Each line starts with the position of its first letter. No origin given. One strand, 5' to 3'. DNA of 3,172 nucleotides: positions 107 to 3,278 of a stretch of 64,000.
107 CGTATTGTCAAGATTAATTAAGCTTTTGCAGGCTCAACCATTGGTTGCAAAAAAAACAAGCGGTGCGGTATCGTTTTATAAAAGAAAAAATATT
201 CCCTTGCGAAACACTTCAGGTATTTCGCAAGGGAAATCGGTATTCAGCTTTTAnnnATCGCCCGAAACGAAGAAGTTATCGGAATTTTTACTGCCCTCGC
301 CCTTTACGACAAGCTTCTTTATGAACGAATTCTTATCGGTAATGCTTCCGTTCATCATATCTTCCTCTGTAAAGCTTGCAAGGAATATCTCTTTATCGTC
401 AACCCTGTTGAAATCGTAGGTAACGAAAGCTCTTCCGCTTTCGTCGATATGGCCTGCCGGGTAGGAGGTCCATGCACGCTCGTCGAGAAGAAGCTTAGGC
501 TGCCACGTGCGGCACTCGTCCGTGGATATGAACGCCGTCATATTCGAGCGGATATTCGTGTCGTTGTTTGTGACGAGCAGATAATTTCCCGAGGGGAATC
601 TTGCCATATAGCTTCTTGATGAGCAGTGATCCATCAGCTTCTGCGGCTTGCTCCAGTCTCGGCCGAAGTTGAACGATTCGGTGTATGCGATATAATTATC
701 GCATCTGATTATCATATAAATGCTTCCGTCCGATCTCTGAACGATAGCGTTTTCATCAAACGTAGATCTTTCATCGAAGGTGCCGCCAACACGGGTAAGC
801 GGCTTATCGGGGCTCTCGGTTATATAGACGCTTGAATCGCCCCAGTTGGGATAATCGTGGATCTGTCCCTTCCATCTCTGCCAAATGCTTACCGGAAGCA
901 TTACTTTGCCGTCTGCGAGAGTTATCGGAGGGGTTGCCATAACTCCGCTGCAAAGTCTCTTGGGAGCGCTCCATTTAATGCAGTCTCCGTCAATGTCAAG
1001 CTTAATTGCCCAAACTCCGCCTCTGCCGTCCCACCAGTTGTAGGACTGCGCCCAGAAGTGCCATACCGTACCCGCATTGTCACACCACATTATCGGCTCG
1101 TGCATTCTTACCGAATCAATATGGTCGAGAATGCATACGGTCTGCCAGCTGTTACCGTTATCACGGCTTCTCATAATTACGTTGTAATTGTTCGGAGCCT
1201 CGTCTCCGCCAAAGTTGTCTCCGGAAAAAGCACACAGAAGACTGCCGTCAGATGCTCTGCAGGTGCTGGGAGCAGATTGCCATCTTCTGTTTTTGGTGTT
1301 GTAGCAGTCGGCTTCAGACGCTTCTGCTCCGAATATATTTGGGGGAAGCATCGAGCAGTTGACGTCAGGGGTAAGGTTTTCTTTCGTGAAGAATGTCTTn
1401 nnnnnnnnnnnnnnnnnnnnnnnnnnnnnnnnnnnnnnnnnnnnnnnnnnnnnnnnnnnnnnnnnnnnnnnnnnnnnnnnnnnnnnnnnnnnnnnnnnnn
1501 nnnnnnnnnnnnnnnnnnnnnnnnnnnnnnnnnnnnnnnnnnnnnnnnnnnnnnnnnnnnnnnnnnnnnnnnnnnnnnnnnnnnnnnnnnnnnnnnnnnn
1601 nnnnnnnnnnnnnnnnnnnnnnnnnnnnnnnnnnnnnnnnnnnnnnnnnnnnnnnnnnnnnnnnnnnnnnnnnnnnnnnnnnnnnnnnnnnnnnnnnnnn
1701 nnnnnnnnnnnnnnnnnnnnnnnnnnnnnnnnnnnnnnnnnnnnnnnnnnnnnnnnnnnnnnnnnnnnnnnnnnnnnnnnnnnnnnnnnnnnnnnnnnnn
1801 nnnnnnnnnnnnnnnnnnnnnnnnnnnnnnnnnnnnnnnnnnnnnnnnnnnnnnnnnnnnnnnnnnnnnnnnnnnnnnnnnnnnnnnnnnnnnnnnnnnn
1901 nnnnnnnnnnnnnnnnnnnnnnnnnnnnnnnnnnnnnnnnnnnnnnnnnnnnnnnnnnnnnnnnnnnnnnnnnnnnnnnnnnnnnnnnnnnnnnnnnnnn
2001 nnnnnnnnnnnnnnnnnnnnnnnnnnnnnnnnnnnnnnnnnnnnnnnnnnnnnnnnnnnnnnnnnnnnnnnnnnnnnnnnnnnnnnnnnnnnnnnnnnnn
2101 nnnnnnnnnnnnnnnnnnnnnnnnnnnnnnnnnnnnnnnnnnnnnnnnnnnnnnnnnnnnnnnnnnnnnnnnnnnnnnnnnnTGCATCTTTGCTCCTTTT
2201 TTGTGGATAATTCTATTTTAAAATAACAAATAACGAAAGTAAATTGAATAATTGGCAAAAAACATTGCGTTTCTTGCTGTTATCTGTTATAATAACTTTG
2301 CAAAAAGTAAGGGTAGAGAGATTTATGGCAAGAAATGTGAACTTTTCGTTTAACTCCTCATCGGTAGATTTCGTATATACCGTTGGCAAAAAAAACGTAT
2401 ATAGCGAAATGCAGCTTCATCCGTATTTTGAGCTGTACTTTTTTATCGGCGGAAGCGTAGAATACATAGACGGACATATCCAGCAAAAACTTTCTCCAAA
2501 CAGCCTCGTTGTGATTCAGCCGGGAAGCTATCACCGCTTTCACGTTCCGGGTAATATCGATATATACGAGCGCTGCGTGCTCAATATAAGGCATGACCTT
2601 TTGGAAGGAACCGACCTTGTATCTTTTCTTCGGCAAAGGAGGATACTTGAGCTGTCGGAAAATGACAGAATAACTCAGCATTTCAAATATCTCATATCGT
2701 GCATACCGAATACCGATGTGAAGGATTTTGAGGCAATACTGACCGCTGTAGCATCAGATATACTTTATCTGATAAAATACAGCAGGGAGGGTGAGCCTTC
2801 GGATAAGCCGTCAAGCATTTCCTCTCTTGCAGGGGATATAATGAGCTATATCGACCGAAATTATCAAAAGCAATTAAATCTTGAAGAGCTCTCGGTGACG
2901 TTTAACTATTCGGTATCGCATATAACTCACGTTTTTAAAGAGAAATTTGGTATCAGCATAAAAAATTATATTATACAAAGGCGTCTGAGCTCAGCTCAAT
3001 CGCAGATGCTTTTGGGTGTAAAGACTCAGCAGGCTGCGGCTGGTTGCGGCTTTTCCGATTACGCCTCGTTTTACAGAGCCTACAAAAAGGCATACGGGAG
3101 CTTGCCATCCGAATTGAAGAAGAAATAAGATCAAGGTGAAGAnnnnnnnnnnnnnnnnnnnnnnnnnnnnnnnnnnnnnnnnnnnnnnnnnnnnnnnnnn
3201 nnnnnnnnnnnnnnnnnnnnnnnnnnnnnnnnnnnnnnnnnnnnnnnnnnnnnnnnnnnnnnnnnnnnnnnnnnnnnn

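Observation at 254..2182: A single polypeptide fuses an HpcH/HpaI-type aldolase to a sialidase-fold domain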

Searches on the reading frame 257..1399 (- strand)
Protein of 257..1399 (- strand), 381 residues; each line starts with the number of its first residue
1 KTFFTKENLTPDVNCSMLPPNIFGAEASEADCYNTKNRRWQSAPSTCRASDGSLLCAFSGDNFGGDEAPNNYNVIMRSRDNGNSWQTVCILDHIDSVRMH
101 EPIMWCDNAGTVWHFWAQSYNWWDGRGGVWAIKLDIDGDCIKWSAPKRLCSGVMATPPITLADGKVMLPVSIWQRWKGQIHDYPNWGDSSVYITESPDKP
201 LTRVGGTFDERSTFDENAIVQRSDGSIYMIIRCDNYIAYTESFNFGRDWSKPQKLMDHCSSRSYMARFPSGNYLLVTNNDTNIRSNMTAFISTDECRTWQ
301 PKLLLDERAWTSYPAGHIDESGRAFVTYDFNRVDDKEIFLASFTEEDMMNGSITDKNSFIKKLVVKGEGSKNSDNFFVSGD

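Call 31: search_solved_structures(query=A3, max_evalue=1, show_alignments=4)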
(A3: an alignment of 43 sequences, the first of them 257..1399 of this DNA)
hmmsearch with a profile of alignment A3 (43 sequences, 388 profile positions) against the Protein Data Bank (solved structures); distinct sequences matched with E-value up to 1: 91 (the best 60 are shown).
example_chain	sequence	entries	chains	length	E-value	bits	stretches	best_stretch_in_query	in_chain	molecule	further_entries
7lbu_A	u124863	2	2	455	3e-18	69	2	216-339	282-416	Exo-alpha-sialidase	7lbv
6myv_A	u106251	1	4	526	8.3e-16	61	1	191-336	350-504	Sialidase26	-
6mrv_B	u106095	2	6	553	1.1e-15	60.6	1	191-337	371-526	Sialidase26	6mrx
4fj6_A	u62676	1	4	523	2.4e-15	59.4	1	190-336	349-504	glycoside hydrolase family 33, candidate sialidase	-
6mnj_A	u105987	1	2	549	2.5e-15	59.4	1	190-336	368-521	Hz136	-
9db6_A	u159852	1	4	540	2.8e-15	59.2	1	190-336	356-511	BNR/Asp-box repeat protein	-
2bf6_A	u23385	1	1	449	3.3e-15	58.9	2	45-118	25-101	EXO-ALPHA-SIALIDASE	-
2vk5_A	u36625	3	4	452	3.5e-15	58.9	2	45-118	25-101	EXO-ALPHA-SIALIDASE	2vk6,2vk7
5tsp_A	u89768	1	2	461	4.6e-15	58.5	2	45-118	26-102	Sialidase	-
4bbw_A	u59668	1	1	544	4.7e-15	58.5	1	190-336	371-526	SIALIDASE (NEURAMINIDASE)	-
8u2a_A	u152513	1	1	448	6.3e-15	58.1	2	45-118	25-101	Exo-alpha-sialidase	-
8u5o_A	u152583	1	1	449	6.3e-15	58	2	45-118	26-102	Exo-alpha-sialidase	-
4q6k_A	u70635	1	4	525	9.3e-15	57.5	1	191-336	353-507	BNR/Asp-box repeat protein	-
7qy9_A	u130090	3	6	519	7.1e-14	54.6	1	193-336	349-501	BNR/Asp-box repeat protein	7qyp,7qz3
8xve_R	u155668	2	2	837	8.3e-14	54.4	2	45-118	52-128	Exo-alpha-sialidase,Endothelin receptor type B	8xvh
4j9t_A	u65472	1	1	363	2.7e-09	39.5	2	196-335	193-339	designed unnatural amino acid dependent metalloprotein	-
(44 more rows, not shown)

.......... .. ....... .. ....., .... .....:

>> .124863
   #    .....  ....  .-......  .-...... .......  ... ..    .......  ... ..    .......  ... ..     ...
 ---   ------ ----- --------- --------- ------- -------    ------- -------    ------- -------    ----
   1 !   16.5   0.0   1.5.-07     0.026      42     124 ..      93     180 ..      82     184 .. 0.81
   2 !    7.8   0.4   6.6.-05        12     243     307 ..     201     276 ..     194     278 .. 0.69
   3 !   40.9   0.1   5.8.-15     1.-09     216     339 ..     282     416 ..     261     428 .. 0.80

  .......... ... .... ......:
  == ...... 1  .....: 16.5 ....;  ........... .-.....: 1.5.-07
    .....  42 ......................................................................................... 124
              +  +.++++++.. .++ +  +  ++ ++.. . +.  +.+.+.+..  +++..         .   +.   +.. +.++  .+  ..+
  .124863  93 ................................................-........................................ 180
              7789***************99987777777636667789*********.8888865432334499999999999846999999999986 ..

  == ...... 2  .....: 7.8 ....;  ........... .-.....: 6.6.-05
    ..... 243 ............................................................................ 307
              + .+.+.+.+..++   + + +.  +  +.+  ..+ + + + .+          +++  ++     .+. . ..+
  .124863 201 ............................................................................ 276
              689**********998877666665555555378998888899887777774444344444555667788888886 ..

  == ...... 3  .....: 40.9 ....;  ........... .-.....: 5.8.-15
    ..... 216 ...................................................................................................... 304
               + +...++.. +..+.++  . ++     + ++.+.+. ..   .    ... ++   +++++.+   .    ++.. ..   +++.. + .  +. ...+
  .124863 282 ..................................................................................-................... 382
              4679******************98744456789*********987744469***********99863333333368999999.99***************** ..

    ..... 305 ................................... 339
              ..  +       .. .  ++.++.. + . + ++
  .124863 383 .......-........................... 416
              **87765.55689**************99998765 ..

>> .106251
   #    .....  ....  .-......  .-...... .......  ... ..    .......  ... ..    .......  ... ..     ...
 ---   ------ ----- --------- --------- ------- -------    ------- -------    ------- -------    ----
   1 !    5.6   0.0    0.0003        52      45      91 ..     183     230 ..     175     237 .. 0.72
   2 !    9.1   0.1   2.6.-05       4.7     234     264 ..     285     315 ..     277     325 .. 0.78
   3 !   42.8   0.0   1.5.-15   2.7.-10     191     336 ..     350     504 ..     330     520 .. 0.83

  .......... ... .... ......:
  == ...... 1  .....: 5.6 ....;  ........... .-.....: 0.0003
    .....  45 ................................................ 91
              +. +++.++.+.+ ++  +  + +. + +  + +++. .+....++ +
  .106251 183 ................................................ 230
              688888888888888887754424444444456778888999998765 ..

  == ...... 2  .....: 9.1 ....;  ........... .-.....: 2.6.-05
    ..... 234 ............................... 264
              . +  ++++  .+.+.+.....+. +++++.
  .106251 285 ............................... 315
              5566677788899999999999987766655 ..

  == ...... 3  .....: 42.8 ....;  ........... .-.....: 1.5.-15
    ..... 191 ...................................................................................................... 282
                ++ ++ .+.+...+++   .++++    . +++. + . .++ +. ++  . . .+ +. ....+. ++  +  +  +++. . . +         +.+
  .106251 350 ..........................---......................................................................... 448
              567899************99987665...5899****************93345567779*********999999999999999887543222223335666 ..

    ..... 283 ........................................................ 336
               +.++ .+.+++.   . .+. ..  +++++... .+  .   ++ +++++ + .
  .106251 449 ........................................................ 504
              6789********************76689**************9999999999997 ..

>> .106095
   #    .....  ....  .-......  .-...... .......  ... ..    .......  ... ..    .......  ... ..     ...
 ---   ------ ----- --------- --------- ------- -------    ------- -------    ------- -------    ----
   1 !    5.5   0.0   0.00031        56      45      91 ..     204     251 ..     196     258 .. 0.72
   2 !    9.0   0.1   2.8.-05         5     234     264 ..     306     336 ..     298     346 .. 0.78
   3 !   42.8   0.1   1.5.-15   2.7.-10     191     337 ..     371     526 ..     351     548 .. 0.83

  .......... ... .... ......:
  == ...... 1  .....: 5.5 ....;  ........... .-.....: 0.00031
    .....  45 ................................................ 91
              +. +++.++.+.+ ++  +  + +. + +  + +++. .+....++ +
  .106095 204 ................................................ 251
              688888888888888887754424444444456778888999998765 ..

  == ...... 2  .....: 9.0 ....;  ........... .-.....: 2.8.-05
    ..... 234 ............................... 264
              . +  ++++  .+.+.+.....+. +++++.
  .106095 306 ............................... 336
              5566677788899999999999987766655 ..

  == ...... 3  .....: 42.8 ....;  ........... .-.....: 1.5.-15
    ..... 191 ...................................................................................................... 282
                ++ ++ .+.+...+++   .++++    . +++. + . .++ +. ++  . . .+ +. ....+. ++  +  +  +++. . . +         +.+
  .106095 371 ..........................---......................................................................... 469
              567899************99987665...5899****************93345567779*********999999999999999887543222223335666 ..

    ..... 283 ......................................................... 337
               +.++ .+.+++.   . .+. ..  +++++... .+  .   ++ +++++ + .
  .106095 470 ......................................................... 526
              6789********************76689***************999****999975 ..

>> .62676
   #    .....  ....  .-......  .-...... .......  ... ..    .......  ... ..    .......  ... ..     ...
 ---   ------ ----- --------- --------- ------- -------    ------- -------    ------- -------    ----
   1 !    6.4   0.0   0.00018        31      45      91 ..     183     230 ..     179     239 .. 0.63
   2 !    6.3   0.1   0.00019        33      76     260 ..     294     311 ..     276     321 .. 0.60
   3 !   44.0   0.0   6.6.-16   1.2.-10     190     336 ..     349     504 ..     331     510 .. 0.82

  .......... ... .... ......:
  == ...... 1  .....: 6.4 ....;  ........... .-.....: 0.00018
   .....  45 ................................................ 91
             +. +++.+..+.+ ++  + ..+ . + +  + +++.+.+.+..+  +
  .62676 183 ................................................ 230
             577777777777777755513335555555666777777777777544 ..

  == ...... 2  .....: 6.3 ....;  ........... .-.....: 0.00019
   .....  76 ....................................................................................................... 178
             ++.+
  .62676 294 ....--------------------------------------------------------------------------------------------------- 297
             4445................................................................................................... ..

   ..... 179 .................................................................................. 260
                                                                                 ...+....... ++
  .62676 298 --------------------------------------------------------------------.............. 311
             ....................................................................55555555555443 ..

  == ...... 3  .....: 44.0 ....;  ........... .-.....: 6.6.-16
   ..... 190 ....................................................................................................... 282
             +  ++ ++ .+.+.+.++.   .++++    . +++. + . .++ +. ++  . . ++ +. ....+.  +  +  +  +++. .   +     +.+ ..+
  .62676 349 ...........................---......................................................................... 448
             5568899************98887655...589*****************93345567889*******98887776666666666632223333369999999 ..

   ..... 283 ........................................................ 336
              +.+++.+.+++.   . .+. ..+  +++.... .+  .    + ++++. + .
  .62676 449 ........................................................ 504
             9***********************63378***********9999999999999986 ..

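Call 53: predict_structure(alignment_id=A3)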
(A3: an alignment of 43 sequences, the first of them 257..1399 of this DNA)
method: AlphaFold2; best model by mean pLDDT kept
length: 381 residues; sequences in the alignment: 43
mean_pLDDT: 93.2   pTM: 0.92
mean pLDDT of the five models: 93.2, 93.1, 92.7, 92.0, 91.7
residues with pLDDT >= 90: 326; 70-90: 40; 50-70: 6; < 50: 9
segments of 3 or more residues with pLDDT < 50: 373-381
pLDDT, mean of each block of 10 residues (from residue 1): 92 97 96 94 96 97 87 97 96 97 95 97 93 92 95 96 96 83 77 91 93 91 98 96 96 97 97 98 97 98 97 96 97 94 98 97 92 47 33
secondary structure, 60 per line:
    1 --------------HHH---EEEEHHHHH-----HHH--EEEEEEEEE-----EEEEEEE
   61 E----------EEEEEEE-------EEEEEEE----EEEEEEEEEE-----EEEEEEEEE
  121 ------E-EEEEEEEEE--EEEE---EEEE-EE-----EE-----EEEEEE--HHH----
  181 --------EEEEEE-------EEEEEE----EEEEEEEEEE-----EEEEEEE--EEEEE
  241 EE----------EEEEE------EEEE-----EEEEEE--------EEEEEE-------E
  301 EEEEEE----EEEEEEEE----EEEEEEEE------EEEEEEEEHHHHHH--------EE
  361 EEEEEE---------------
elements in order: E21-24 H25-29 E40-48 E54-61 E72-78 E86-92 E97-106 E112-120 E129-137 E140-143 E147-150 E166-171 E189-194 E202-207 E212-221 E227-233 E236-242 E253-257 E264-267 E273-278 E287-292 E300-306 E311-318 E323-330 E337-344 H345-350 E359-366

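Call 55: fold_search(model_id=the predicted structure, library=pdb)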
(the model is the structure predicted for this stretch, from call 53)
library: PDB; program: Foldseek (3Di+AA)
matches with E <= 10: 982; with E <= 0.001: 321
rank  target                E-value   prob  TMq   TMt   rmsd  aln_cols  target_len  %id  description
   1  7lbu                  2.0e-13  1.00  0.61  0.61  10.8       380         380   16  Crystal structure of the Propionibacterium acnes surface sialidase (released 2021-12-08)
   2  9db6_A                4.7e-13  1.00  0.66  0.49   4.1       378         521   16  Sialidase682 co-crystallized with inhibitor DANA (released 2025-07-02)
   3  8t24                  2.3e-12  1.00  0.68  0.54   5.0       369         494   13  Crystal Structure of Porphyromonas gingivalis Sialidase (PG_0352)- Fructose bound in CBM (released 2023-10-04)
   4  8gn6_A                2.4e-12  1.00  0.65  0.51   5.1       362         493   14  Crystallization of Sialidase from Porphyromonas gingivalis (released 2023-04-19)
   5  8t1z                  3.2e-12  1.00  0.68  0.53   3.7       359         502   13  Crystal Structure of Porphyromonas gingivalis Sialidase (PG_0352) Bound to Neu5Ac (NANA) (released 2023-10-04)
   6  4fj6_C                3.7e-12  1.00  0.66  0.50   3.5       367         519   15  Crystal structure of a glycoside hydrolase family 33, candidate sialidase (BDI_2946) from Parabacteroides distasonis A (released 2012-07-25)
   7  8t1y                  5.1e-12  1.00  0.66  0.52   4.9       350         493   13  Crystal Structure of Porphyromonas gingivalis Sialidase (PG_0352) Bound to Neu5Ac2en (DANA) (released 2023-10-04)
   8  4fj6_A                6.2e-12  1.00  0.63  0.47   5.0       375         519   15  Crystal structure of a glycoside hydrolase family 33, candidate sialidase (BDI_2946) from Parabacteroides distasonis A (released 2012-07-25)
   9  5hx0_A                7.6e-12  1.00  0.61  0.63   4.0       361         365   16  Crystal structure of unknown function protein Dfer_1899 fromDyadobacter fermentans DSM 18053 (released 2016-02-17)
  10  8gn6_C                8.0e-12  1.00  0.65  0.51   5.1       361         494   13  Crystallization of Sialidase from Porphyromonas gingivalis (released 2023-04-19)
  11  4fj6_B                9.8e-12  1.00  0.65  0.49   4.2       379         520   15  Crystal structure of a glycoside hydrolase family 33, candidate sialidase (BDI_2946) from Parabacteroides distasonis A (released 2012-07-25)
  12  4q6k_A                1.0e-11  1.00  0.67  0.50   3.6       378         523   15  Crystal structure of a putative neuraminidase (BACCAC_01090) from Bacteroides caccae ATCC 43185 at 1.90 A resolution ( (released 2014-10-01)
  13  5hx0_B                1.4e-11  1.00  0.61  0.64   6.9       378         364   15  Crystal structure of unknown function protein Dfer_1899 fromDyadobacter fermentans DSM 18053 (released 2016-02-17)
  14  8feb                  1.5e-11  1.00  0.67  0.52   5.1       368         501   13  Crystal Structure of Porphyromonas gingivalis Sialidase (PG_0352) (released 2023-10-04)
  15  8t26                  1.5e-11  1.00  0.67  0.52   5.1       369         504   12  Crystal Structure of Porphyromonas gingivalis Sialidase (PG_0352) D219A mutant bound to 3'-Sialyllactose (only Neu5Ac vi (released 2023-10-04)
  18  4j9t                  2.4e-11  1.00  0.67  0.72   6.6       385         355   16  Crystal structure of a putative, de novo designed unnatural amino acid dependent metalloprotein, northeast structural ge (released 2013-03-27)
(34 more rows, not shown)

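Call 75: search_protein_families(library=pfam, proteins=[window:257-1399:-], max_evalue=10)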
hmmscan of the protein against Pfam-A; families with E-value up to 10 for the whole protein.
window:257-1399:- (381 aa): 5 families
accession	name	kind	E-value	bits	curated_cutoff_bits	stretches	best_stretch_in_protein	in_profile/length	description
PF13088.12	BNR_2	-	6e-22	78.7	31.4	1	52-322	1-273/277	BNR repeat-like domain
PF13859.12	BNR_3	-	0.00098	19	27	1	158-251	128-212/308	BNR repeat-like domain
PF15902.12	Sortilin-Vps10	-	0.013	14.8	33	1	242-302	6-60/446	Sortilin, neurotensin receptor 3,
PF02012.26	BNR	-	0.54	10.9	27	0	77-87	2-12/12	BNR/Asp-box repeat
PF05535.17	Chromadorea_ALT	-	4.7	8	25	1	87-114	12-38/78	Chromadorea ALT protein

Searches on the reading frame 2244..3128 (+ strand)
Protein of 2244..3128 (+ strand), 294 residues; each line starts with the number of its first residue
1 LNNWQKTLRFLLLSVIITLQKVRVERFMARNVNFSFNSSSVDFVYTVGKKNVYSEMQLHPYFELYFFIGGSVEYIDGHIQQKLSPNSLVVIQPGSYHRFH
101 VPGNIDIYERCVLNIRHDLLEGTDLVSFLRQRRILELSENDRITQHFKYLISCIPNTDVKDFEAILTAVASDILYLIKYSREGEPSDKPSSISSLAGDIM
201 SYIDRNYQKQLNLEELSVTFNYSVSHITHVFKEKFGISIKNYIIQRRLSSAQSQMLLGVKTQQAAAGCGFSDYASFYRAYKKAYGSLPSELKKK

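Call 3: search_protein_families(library=pfam, proteins=[window:2244-3128:+], max_evalue=0.01)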
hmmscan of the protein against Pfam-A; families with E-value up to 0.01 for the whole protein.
window:2244-3128:+ (294 aa): 4 families
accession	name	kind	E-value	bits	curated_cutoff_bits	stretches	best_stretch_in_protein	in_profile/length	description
PF12833.13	HTH_18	-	7.3e-17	61.9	33.6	1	219-293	4-79/80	Helix-turn-helix domain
PF00165.29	HTH_AraC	-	1e-09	38.7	26.6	1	203-243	1-41/42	Bacterial regulatory helix-turn-helix proteins, AraC family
PF02311.25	AraC_binding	-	1.6e-06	28.3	21.1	1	55-156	17-119/135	AraC-like ligand binding domain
PF07883.17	Cupin_2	-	0.00042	20.4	27.2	1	48-104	6-61/70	Cupin domain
